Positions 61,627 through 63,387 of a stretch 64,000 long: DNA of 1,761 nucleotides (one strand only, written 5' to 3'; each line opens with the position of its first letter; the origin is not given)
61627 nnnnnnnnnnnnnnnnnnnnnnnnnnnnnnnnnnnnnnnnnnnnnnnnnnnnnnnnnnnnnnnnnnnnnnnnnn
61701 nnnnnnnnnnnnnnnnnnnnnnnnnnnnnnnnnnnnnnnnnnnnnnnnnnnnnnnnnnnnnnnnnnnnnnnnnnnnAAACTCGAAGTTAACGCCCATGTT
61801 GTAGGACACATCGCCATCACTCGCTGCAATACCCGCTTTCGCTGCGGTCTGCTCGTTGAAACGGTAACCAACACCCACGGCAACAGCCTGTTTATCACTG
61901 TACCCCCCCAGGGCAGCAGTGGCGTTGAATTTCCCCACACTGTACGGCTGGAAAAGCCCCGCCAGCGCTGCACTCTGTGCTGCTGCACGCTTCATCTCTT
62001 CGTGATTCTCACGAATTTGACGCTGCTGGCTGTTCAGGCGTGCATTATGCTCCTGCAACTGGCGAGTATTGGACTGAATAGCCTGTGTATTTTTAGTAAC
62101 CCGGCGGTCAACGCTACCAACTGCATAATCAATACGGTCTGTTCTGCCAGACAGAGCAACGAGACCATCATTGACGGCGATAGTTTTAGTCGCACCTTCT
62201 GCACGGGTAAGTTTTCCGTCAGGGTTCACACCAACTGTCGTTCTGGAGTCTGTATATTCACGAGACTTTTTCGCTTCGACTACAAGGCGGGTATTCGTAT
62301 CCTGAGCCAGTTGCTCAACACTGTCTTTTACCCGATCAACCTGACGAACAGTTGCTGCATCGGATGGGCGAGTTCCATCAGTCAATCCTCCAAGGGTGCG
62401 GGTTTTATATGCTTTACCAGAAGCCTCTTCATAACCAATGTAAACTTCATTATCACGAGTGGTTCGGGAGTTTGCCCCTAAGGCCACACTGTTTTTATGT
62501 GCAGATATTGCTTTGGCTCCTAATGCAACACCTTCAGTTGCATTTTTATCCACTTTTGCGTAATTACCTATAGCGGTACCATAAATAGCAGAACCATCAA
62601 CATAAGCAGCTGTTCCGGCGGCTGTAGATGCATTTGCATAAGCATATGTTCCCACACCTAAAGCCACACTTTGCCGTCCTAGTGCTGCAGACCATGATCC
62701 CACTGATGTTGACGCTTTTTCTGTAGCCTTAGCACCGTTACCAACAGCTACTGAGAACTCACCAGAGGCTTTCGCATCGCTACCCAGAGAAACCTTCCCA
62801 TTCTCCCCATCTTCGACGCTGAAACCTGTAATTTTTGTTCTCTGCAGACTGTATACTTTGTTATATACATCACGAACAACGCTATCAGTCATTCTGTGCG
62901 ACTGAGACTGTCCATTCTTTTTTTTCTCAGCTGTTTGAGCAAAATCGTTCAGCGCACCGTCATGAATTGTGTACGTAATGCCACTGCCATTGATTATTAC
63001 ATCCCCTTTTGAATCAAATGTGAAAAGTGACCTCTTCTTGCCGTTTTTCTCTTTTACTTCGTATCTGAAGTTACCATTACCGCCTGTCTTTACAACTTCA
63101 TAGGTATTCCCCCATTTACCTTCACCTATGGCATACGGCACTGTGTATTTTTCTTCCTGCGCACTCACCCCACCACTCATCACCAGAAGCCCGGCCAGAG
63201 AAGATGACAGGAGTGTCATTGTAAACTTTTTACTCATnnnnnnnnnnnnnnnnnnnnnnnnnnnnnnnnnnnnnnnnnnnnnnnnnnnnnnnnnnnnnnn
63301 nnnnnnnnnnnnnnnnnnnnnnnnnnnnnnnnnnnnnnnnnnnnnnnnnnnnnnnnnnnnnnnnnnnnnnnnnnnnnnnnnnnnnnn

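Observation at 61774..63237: Eib-like trimeric autotransporter adhesin with a long AT-rich upstream region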

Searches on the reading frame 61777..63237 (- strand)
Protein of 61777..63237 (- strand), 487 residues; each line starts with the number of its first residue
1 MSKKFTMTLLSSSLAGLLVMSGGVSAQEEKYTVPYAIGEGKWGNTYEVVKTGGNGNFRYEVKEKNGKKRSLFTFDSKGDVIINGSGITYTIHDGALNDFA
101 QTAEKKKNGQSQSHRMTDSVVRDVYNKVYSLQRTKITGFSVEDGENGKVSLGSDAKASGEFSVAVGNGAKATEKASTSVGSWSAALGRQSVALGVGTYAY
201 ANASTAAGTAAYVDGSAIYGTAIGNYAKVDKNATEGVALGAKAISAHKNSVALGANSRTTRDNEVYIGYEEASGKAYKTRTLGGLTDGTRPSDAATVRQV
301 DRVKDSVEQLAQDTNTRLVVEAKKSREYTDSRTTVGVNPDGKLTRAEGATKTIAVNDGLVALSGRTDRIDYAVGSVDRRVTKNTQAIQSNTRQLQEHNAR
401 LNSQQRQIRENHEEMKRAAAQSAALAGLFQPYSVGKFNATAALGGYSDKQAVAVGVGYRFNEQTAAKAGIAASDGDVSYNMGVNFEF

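Call 5: search_solved_structures(query=window:61777-63237:-, show_alignments=3)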
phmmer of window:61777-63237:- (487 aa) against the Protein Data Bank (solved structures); distinct sequences matched with E-value up to 0.001: 10.
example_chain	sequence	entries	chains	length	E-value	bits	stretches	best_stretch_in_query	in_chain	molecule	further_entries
2xqh_A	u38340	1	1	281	3.9e-92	313.1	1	151-396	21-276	IMMUNOGLOBULIN-BINDING PROTEIN EIBD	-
2lme_A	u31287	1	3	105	1.1e-17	67.9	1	413-486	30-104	Adhesin yadA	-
2xzr_A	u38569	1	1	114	8e-11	45.2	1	364-418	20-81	IMMUNOGLOBULIN-BINDING PROTEIN EIBD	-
1p9h_A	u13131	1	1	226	1.5e-09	41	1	148-320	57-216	Invasin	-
3s6l_A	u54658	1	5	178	1.1e-08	38.2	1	134-312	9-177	Hep_Hag family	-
6tik_C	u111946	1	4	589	2.7e-06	30.3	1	303-447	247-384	Capsid protein,Putative adhesin/invasin,Capsid protein,Factor H-binding protein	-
2yo0_A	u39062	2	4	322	4.1e-06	29.7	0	219-311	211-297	GENERAL CONTROL PROTEIN GCN4, PUTATIVE INNER MEMBRANE PROTEIN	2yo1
7o23_A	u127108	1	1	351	8.1e-06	28.7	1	161-311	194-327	Autotransporter adhesin BpaC,Autotransporter adhesin BpaC,General control transcription fa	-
9gh4_A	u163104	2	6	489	9.3e-06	28.5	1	98-474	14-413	Cell surface protein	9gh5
3wp8_A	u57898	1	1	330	0.00017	24.4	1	140-311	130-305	Trimeric autotransporter adhesin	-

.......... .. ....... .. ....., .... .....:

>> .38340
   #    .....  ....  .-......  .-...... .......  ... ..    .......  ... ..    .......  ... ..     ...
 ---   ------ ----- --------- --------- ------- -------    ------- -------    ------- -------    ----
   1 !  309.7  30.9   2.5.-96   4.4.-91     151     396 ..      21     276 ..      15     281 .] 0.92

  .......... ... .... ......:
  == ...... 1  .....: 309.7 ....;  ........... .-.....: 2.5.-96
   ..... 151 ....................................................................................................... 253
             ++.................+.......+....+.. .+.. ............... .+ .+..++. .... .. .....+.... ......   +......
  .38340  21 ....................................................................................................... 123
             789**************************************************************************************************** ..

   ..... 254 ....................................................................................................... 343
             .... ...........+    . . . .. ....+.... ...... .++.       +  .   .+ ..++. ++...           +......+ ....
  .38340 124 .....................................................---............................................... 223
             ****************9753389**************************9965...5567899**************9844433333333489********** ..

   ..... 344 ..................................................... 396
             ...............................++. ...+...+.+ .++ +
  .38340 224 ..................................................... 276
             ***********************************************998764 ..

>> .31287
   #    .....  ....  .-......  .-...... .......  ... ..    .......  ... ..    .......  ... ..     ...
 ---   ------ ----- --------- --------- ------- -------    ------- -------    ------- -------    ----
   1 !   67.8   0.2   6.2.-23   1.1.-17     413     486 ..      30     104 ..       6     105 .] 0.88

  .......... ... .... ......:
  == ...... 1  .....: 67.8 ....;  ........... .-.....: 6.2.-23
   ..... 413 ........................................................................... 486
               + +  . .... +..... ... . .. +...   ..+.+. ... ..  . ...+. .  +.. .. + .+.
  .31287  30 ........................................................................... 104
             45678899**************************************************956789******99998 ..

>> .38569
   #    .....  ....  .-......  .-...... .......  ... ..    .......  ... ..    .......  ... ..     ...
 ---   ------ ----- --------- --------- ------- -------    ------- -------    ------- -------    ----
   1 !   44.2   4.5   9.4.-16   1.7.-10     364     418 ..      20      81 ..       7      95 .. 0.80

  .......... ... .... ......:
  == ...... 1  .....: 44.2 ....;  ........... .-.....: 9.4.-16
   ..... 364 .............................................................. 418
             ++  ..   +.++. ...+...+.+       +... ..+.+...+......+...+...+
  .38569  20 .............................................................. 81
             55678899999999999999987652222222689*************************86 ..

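Call 8: profile_search(protein=window:61777-63237:-)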
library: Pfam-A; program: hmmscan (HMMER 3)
A. the first sequence (487 residues): domains with independent E <= 10: 7; with E <= 0.001: 2
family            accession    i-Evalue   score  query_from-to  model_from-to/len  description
YadA_anchor       PF03895.21    2.3e-15    56.8     429-487         1-60/60  YadA-like membrane anchor domain
YadA_head         PF05658.19    0.00016    22.4     149-169         7-27/27  YadA head domain repeat (2 copies)
YadA_head         PF05658.19     0.0051    17.6     234-257         4-27/27  YadA head domain repeat (2 copies)
YadA_head         PF05658.19       0.09    13.6     171-196         1-26/27  YadA head domain repeat (2 copies)
YadA_head         PF05658.19       0.22    12.4     185-210         1-26/27  YadA head domain repeat (2 copies)
Tweety            PF04906.18       0.59     9.2     355-426       105-173/431  Tweety
YabA              PF06156.18        3.5     8.7     380-421        20-61/103  Initiation control protein YabA

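Call 10: search_dna_similar(query=window:61777-63237:-, collection=phages, mode=protein, max_rows=30)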
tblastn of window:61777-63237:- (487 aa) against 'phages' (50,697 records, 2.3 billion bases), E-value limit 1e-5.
Records with a match: 13; places in all: 13; records where one place covers at least 80% of the query: 4.
Best place of each record, by identity: >=99% 1; 80-90% 2; 60-80% 9; <60% 1.
By first word of the organism name: Escherichia 9; Enterobacteria 3; Enterobacterial 1.
By host as written in the record: Escherichia coli ECOR-9 4; Escherichia coli C 4; Escherichia coli str. K-12 substr. MG1655 3; Escherichia coli ECOR13 1; Escherichia coli O117:H7 strain 23169 1.
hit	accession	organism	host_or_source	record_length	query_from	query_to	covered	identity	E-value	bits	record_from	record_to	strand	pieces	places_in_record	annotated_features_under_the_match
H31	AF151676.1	Enterobacteria phage P-EibE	Escherichia coli ECOR-9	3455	1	487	100%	100.0%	0e+0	872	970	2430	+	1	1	eibE: immunoglobulin-binding protein EibE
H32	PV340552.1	Escherichia phage PhiR12_3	Escherichia coli ECOR13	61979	1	487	100%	88.3%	0e+0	759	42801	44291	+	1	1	hypothetical protein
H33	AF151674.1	Enterobacteria phage P-EibC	Escherichia coli ECOR-9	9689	1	487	100%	81.5%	0e+0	708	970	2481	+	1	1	eibC: immunoglobulin-binding protein EibC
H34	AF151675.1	Enterobacteria phage P-EibD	Escherichia coli ECOR-9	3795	1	487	100%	71.4%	0e+0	598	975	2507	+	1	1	eibD: immunoglobulin-binding protein EibD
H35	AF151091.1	Enterobacterial phage P-EibA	Escherichia coli ECOR-9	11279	1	487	60%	54.3%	1e-67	301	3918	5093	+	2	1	eibA: immunoglobulin-binding protein EibA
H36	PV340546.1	Escherichia phage PhiR5_2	Escherichia coli str. K-12 substr. ...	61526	315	487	36%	73.9%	3e-69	245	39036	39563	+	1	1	hypothetical protein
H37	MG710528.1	Escherichia phage GER2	Escherichia coli O117:H7 strain 23169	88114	333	487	32%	73.5%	9e-57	209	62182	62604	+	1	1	adhesin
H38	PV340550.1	Escherichia phage PhiR12_2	Escherichia coli str. K-12 substr. ...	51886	333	487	32%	73.5%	2e-56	208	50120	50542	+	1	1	hypothetical protein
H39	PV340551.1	Escherichia phage PhiR12_2_star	Escherichia coli C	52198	333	487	32%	73.5%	2e-56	208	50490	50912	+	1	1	hypothetical protein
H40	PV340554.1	Escherichia phage PhiR12_5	Escherichia coli C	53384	333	487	32%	73.5%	2e-56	208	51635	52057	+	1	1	hypothetical protein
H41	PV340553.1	Escherichia phage PhiR12_4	Escherichia coli C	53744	333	487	32%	73.5%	2e-56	208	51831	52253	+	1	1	hypothetical protein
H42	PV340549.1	Escherichia phage PhiR12_1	Escherichia coli str. K-12 substr. ...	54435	333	487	32%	73.5%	2e-56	208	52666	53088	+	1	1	hypothetical protein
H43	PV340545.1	Escherichia phage PhiR5_1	Escherichia coli C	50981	333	487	32%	73.5%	3e-56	208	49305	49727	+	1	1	hypothetical protein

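Call 11: get_annotated_region(hit=H31, flank=5000)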
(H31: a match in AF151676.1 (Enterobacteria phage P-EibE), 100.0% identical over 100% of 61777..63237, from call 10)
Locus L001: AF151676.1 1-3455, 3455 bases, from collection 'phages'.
description: Bacteriophage P-EibE ORF-191E (orf-191E), immunoglobulin-binding protein EibE (eibE), and ORF-156E (orf-156E) genes, complete cds.
organism: Enterobacteria phage P-EibE (NCBI taxid 120164)
taxonomy: Viruses; Duplodnaviria; Heunggongvirae; Uroviricota; Caudoviricetes
host: Escherichia coli ECOR-9; source: -; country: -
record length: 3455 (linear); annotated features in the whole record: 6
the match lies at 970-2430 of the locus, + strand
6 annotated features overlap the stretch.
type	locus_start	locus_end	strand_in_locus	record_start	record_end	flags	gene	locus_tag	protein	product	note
CDS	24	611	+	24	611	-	orf-191E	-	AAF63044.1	ORF-191E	similar to Yersinia pestis hypothetical protein encoded by pMT1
stem_loop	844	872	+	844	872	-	-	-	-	-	-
CDS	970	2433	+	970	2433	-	eibE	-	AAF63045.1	immunoglobulin-binding protein EibE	cell surface protein; similar to Yersinia pestis YadA and Moraxella catarrhalis UspAII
stem_loop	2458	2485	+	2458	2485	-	-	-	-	-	-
CDS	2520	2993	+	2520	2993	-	orf-156E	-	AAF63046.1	ORF-156E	-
stem_loop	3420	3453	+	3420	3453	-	-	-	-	-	-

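Call 14: get_annotated_region(hit=H33, flank=5000)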
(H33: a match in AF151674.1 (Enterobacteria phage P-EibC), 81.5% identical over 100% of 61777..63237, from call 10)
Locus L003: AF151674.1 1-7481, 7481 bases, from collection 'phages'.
description: Bacteriophage P-EibC ORF-191C (orf-191C), immunoglobulin-binding protein EibC (eibC), ORF-156C (orf-156C), ORF-60C (orf-60C), and EaaC (eaaC) genes, complete cds.
organism: Enterobacteria phage P-EibC (NCBI taxid 120166)
taxonomy: Viruses; Duplodnaviria; Heunggongvirae; Uroviricota; Caudoviricetes
host: Escherichia coli ECOR-9; source: -; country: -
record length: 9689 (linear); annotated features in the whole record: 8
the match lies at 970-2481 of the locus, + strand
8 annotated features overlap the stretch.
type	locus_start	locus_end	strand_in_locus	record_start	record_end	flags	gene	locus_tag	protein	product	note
CDS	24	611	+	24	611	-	orf-191C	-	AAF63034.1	ORF-191C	similar to Yersinia pestis hypothetical protein encoded by pMT1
stem_loop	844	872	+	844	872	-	-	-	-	-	-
CDS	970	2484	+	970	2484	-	eibC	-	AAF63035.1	immunoglobulin-binding protein EibC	cell surface protein; similar to Yersinia pestis YadA and Moraxella catarrhalis UspAII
stem_loop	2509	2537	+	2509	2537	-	-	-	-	-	-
CDS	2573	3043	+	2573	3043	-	orf-156C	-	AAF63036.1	ORF-156C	-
CDS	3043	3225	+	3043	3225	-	orf-60C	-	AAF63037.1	ORF-60C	-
CDS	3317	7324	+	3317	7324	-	eaaC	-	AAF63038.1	EaaC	similar to autotransporter proteins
stem_loop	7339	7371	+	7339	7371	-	-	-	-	-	-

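Call 15: get_annotated_region(hit=H34, flank=5000)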
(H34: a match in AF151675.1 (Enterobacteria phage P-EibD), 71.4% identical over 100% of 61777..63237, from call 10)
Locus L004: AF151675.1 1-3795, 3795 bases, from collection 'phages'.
description: Bacteriophage P-EibD ORF-191D (orf-191D), immunoglobulin-binding protein EibD (eibD), ORF-156D (orf-156D), and ORF-60D (orf-60D) genes, complete cds; and L0124D-like protein (L0124D) gene, ...
organism: Enterobacteria phage P-EibD (NCBI taxid 120163)
taxonomy: Viruses; Duplodnaviria; Heunggongvirae; Uroviricota; Caudoviricetes
host: Escherichia coli ECOR-9; source: -; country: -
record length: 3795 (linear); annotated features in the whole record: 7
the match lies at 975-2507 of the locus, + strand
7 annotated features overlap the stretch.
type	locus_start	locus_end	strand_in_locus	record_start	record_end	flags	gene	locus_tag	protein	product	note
CDS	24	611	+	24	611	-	orf-191D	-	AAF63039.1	ORF-191D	similar to Yersinia pestis hypothetical protein encoded by pMT1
stem_loop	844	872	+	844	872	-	-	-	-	-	-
CDS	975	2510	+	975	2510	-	eibD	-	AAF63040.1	immunoglobulin-binding protein EibD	cell surface protein; similar to Yersinia pestis YadA and Moraxella catarrhalis UspAII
stem_loop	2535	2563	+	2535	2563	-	-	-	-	-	-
CDS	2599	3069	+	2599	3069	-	orf-156D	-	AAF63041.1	ORF-156D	-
CDS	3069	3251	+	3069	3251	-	orf-60D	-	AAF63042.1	ORF-60D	-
CDS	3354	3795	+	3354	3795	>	L0124D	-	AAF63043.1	L0124D-like protein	similar to Bacteriophage 933W L0124 protein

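Call 16: get_annotated_region(hit=H35, flank=8000)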
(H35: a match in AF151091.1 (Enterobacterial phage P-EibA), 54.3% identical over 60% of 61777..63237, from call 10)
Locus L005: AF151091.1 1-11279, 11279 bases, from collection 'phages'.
description: Prophage P-EibA J protein-like protein (J) gene, partial cds; and Lom (lom), ORF-401-like protein (orf-401), ORF-191A (orf-191A), immunoglobulin-binding protein EibA (eibA), ORF-156A ...
organism: Enterobacterial phage P-EibA (NCBI taxid 120167)
taxonomy: Viruses; Duplodnaviria; Heunggongvirae; Uroviricota; Caudoviricetes
host: Escherichia coli ECOR-9; source: -; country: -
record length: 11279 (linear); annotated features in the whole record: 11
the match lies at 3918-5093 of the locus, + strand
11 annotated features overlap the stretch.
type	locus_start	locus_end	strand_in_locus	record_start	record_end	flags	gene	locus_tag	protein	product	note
CDS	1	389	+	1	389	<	J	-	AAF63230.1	J protein-like protein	similar to bacteriophage lambda host specificity tail protein J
CDS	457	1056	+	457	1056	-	lom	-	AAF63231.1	Lom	similar to bacteriophage lambda outer membrane protein Lom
CDS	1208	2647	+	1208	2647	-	orf-401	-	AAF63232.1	ORF-401-like protein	similar to bacteriophage lambda ORF-401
CDS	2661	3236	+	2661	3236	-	orf-191A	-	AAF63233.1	ORF-191A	similar to Yersinia pestis hypothetical protein encoded by pMT1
stem_loop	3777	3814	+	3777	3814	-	-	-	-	-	-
CDS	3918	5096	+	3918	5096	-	eibA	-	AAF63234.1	immunoglobulin-binding protein EibA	cell surface protein; similar to Moraxella catarrhalis UspAII and Yersinia pestis YadA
stem_loop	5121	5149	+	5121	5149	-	-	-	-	-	-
CDS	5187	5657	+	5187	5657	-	orf-156A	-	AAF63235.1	ORF-156A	-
CDS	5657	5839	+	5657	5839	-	orf-60A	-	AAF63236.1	ORF-60A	-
CDS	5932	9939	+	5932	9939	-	eaaA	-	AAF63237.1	EaaA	similar to autotransporter proteins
stem_loop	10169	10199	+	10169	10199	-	-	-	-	-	-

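Call 34: search_protein_families(proteins=[window:61777-63237:-], library=ncbifam, max_evalue=0.01)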
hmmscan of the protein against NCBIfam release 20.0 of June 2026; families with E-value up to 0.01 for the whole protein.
window:61777-63237:- (487 aa): 5 families
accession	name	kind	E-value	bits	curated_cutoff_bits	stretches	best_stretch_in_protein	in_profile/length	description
NF033478.1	YadA_autotrans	exception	1.1e-33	116.9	750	2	374-487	347-459/459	trimeric autotransporter adhesin YadA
NF033481.2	auto_Ata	exception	4.9e-12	44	2500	1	144-317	620-784/1862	trimeric autotransporter adhesin Ata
NF033477.2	EmaA_autotrans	exception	3.6e-11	41.1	3000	2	136-267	158-291/2100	collagen-binding adhesin autotransporter EmaA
NF040983.1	BimA_second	exception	0.00019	20.4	600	0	235-302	221-282/381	trimeric autotransporter actin-nucleating factor BimA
NF040984.1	BimA_first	exception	0.00026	20.1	800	0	198-303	324-419/517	trimeric autotransporter actin-nucleating factor BimA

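Call 35: search_protein_families(proteins=[window:61777-63237:-], library=phrogs, max_evalue=0.001)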
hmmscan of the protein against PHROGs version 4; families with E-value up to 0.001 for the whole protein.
window:61777-63237:- (487 aa): 7 families
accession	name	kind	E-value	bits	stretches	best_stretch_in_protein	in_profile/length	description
phrog_10464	-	unknown function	3.5e-249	828.7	1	1-485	1-492/492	-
phrog_9547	-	unknown function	4.2e-114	383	2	294-487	225-413/413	-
phrog_8062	-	unknown function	1.2e-57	196.2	1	303-487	22-209/209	-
phrog_33417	-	unknown function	1.2e-14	55.5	1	1-137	1-144/161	-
phrog_20057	-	unknown function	2.4e-11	42.4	1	145-314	621-781/2265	-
phrog_26246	-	tail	2.5e-09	37.8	1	312-487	156-329/329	tail protein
phrog_17426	-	tail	6.9e-09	36.4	1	302-487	306-492/492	adhesin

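Call 43: get_annotated_region(hit=H32, flank=1500)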
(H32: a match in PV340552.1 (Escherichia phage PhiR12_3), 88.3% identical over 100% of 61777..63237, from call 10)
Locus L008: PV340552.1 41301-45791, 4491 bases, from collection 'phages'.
description: Escherichia phage PhiR12_3, complete genome.
organism: Escherichia phage PhiR12_3 (NCBI taxid 3416474)
taxonomy: Viruses
host: Escherichia coli ECOR13; source: -; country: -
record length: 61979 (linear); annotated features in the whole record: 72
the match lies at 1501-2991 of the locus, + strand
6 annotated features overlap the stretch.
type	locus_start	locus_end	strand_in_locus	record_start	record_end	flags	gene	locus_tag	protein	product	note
CDS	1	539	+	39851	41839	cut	-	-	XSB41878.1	tail fiber protein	-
CDS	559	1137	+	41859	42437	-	-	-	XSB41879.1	hypothetical protein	tail fibers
CDS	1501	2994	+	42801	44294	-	-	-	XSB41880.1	hypothetical protein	putative adhesin/invasin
CDS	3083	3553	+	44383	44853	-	-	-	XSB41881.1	hypothetical protein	-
CDS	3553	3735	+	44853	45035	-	-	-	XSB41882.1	hypothetical protein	ORF-60C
CDS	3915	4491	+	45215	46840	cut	-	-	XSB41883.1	hypothetical protein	FIG00640812: hypothetical protein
